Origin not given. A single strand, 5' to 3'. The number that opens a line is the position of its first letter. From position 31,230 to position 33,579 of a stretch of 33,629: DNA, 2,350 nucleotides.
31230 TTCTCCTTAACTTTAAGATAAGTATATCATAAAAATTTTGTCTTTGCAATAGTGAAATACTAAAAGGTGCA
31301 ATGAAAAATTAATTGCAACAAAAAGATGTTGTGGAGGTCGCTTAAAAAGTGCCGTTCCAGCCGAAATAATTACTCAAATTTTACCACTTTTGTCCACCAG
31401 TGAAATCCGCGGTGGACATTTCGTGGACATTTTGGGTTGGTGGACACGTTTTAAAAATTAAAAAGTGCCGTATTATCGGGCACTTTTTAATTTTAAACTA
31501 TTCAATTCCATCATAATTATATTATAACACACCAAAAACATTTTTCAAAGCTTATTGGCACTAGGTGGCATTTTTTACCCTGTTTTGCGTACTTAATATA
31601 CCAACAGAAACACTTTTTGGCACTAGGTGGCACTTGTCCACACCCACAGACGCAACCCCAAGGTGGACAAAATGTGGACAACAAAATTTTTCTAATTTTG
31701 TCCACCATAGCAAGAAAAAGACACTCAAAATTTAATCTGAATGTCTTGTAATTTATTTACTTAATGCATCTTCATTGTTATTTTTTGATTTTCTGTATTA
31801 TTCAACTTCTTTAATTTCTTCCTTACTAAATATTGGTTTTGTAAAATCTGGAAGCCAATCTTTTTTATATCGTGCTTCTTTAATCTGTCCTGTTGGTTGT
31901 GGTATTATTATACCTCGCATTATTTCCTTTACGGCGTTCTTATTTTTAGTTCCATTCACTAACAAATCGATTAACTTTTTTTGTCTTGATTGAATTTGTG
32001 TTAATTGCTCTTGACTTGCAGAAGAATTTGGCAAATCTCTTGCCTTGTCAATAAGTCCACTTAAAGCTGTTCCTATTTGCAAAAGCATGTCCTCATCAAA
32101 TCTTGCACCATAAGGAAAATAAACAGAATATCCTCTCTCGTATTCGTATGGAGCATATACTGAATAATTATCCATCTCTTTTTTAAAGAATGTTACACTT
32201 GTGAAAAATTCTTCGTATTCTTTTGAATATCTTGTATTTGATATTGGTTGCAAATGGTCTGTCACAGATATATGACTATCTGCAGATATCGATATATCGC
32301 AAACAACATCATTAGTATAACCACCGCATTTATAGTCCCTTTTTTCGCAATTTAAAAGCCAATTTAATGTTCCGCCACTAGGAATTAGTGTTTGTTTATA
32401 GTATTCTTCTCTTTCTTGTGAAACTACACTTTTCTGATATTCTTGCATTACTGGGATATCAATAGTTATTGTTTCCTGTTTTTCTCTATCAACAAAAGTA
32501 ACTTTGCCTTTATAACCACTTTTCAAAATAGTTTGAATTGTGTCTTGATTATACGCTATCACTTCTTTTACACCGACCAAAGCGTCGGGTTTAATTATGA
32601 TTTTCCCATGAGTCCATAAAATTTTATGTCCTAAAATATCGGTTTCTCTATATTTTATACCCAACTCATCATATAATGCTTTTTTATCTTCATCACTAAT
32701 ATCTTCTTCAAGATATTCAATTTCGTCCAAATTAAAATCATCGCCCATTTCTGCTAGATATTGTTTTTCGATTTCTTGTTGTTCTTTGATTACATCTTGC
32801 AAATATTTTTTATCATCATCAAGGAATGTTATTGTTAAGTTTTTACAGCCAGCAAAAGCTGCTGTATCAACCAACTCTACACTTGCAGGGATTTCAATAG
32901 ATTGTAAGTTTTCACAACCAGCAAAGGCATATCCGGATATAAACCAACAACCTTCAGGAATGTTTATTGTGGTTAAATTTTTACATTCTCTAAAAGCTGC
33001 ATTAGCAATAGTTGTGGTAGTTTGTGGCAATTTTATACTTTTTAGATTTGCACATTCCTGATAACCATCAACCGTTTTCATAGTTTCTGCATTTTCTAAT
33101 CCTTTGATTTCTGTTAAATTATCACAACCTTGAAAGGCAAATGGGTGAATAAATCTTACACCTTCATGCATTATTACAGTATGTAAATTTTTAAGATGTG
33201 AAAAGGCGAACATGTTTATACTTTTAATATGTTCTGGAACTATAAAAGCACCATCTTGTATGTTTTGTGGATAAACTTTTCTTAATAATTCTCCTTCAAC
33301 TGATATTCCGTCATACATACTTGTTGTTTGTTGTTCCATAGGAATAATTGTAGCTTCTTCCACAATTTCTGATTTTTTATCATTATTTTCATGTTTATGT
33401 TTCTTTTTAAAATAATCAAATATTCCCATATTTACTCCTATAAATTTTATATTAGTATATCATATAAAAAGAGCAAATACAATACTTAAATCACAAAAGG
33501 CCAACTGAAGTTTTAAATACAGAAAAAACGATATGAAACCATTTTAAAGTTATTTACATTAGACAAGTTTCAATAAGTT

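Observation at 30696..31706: Twelve copies of the 8-mer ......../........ packed into non-coding DNA next to mnmE: DnaA-box cluster, origin-like region, or an unknown iteron system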

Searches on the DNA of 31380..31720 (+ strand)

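Call 93: search_dna_similar(query=window:31380-31720:+, collection=phages, mode=distant, max_evalue=1, max_rows=20)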
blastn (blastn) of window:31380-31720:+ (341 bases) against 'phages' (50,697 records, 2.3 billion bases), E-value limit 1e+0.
No match.

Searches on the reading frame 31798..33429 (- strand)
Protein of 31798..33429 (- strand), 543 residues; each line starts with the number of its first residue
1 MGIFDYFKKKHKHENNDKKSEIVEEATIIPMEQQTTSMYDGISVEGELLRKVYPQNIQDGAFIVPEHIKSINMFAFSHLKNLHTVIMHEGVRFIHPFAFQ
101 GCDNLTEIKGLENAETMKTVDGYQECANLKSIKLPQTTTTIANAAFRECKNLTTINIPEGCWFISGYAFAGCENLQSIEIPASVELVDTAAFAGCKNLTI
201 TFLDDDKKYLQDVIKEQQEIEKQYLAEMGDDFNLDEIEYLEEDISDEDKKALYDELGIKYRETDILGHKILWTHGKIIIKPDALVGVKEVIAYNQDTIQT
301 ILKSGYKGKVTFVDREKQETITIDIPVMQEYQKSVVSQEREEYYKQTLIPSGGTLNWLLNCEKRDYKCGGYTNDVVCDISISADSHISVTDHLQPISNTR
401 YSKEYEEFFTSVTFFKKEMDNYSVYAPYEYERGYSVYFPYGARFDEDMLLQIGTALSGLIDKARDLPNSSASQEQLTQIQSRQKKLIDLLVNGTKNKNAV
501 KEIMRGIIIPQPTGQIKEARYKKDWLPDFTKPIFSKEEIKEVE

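Call 7: search_protein_families(library=pfam, proteins=[window:31798-33429:-])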
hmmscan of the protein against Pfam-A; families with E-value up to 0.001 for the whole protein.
window:31798-33429:- (543 aa): 2 families
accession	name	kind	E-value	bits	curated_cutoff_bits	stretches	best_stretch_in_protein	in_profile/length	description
PF13306.12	LRR_5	-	2.4e-29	102.2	27.7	2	123-208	8-91/127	BspA type Leucine rich repeat region (6 copies)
PF13855.12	LRR_8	-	0.00015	21.9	27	0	67-108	12-54/61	Leucine rich repeat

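Call 9: find_encoding_contigs(protein=window:31798-33429:-, flank=10000, max_places=6)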
Protein window:31798-33429:- (543 aa): no gene with exactly this product is on record in the collection.

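Call 67: find_homologous_proteins(query=window:31798-33429:-, max_evalue=1e-30)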
Query window:31798-33429:- (543 aa): 454 proteins with E <= 1e-30 among 8000 candidates; the best 120 are listed.
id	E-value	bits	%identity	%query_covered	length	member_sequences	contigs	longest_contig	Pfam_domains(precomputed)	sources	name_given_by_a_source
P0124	0.0e+0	1122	90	100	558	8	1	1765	PF13306.13,PF13855.13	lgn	-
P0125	0.0e+0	1089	87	100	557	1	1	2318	PF13306.13,PF13855.13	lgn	-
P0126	0.0e+0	1074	86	100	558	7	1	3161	PF13306.13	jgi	jgi:hypothetical protein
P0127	0.0e+0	1069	87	100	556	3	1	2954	PF13306.13,PF13855.13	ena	-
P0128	0.0e+0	1056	85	100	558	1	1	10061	PF13306.13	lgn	-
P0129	0.0e+0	1050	84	100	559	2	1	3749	PF13306.13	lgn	-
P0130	5.8e-241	819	65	99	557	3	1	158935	PF13306.13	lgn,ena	-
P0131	3.3e-218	744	61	100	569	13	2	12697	PF13306.13,PF13855.13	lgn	-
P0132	5.8e-195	667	56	100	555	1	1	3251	PF13306.13,PF13855.13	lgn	-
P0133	9.8e-195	666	57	98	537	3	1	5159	PF13306.13,PF13855.13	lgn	-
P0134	2.5e-192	658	83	64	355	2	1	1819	PF13306.13,PF13855.13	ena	-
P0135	8.3e-174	597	51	100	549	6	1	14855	PF13306.13,PF13855.13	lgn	-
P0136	8.8e-173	594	51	100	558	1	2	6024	PF13306.13,PF13855.13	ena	-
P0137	5.0e-169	581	59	79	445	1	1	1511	PF13306.13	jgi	-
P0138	1.2e-164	567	48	100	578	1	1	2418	PF13306.13,PF13855.13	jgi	-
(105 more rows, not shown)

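Call 68: find_encoding_contigs(protein=P0128, flank=10000, max_places=4)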
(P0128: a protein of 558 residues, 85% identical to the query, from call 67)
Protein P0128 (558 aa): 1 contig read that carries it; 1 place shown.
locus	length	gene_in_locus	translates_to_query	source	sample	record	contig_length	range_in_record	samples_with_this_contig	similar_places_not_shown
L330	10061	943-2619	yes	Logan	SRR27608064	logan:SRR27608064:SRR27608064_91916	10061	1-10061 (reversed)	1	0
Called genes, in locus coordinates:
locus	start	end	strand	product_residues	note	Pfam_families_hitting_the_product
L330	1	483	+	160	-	?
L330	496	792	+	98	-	PF01985:CRS1_YhbY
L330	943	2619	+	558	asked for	PF13306:LRR_5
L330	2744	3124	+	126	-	PF16902:FokI_D3 (weak)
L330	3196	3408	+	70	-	PF13560:HTH_31, PF12844:HTH_19, PF01381:HTH_3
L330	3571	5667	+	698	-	PF03772:Competence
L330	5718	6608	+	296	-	PF06144:DNA_pol3_delta, PF21694:DNA_pol3_delta_C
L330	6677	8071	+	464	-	-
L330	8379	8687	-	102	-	PF01649:Ribosomal_S20p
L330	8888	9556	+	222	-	-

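Call 70: find_encoding_contigs(protein=P0130, flank=10000, max_places=4)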
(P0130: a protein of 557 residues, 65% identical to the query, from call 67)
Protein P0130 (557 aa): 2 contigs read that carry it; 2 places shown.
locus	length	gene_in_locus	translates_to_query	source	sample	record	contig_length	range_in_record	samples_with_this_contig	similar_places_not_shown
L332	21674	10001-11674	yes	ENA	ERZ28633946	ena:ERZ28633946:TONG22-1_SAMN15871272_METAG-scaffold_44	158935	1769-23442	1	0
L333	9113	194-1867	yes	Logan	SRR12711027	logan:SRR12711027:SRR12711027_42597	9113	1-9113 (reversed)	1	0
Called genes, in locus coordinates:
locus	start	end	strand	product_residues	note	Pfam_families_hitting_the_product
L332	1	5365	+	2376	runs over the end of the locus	?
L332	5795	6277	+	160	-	PF00466:Ribosomal_L10, PF27436:RL10_C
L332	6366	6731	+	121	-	PF16320:Ribosomal_L12_N, PF00542:Ribosomal_L12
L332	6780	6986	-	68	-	PF12844:HTH_19, PF01381:HTH_3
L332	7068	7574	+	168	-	PF06908:YpsA (weak)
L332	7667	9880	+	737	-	PF23139:OB_YrrC, PF14490:HHH_RecD2, PF05970:PIF1 (weak), PF13086:AAA_11, PF13604:AAA_30, PF13245:AAA_19, PF18335:SH3_13, PF13538:UvrD_C_2, +6 more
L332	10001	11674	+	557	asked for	PF13306:LRR_5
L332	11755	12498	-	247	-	PF18912:DZR_2, PF00156:Pribosyltran (weak)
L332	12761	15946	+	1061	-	-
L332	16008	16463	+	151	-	-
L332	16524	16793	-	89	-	PF04026:SpoVG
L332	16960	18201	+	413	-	PF01225:Mur_ligase, PF08245:Mur_ligase_M, PF02875:Mur_ligase_C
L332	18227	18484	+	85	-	PF01197:Ribosomal_L31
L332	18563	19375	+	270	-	PF03602:Cons_hypoth95 (weak), PF05175:MTS, PF06325:PrmA, PF13847:Methyltransf_31, PF07669:Eco57I (faint), PF13649:Methyltransf_25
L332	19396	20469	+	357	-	PF03462:PCRF, PF00472:RF-1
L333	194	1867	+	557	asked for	PF13306:LRR_5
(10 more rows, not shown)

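Call 72: find_encoding_contigs(protein=P0129, flank=10000, max_places=4)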
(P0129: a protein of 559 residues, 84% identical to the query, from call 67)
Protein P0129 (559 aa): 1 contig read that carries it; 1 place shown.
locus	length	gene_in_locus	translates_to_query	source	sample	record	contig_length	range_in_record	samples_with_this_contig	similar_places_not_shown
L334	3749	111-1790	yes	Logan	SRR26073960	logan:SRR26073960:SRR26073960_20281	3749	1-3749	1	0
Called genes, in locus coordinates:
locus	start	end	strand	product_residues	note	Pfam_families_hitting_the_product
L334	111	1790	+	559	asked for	PF13306:LRR_5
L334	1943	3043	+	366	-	PF12844:HTH_19 (weak), PF13560:HTH_31 (weak), PF01381:HTH_3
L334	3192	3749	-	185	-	?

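Call 73: find_encoding_contigs(protein=P0126, flank=10000, max_places=4)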
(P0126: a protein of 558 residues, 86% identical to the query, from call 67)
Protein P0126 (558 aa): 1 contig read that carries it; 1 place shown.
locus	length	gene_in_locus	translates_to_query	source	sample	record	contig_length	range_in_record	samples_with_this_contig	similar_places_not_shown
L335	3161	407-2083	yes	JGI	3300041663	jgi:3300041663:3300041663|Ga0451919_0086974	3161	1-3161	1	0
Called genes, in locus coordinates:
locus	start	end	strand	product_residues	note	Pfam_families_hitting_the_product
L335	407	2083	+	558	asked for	PF13306:LRR_5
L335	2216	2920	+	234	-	PF00300:His_Phos_1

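Call 74: find_encoding_contigs(protein=P0127, flank=10000, max_places=4)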
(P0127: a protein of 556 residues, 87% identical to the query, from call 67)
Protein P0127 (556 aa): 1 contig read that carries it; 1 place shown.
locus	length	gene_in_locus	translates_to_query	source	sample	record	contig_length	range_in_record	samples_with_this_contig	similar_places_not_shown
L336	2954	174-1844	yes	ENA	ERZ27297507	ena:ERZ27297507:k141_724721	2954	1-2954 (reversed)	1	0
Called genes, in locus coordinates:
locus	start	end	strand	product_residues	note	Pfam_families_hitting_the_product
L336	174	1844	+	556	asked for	PF13306:LRR_5 (weak), PF13855:LRR_8 (faint), PF13306:LRR_5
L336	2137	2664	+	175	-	PF00293:NUDIX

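Call 78: search_protein_families(library=phrogs, proteins=[window:31798-33429:-], max_evalue=0.01)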
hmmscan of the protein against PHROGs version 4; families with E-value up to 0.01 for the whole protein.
window:31798-33429:- (543 aa): 2 families
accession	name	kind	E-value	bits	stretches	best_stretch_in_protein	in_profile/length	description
phrog_35892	-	unknown function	8.1e-21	74.4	1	64-204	561-699/1181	-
phrog_18805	-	unknown function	1e-11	45.4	1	122-200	274-358/457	-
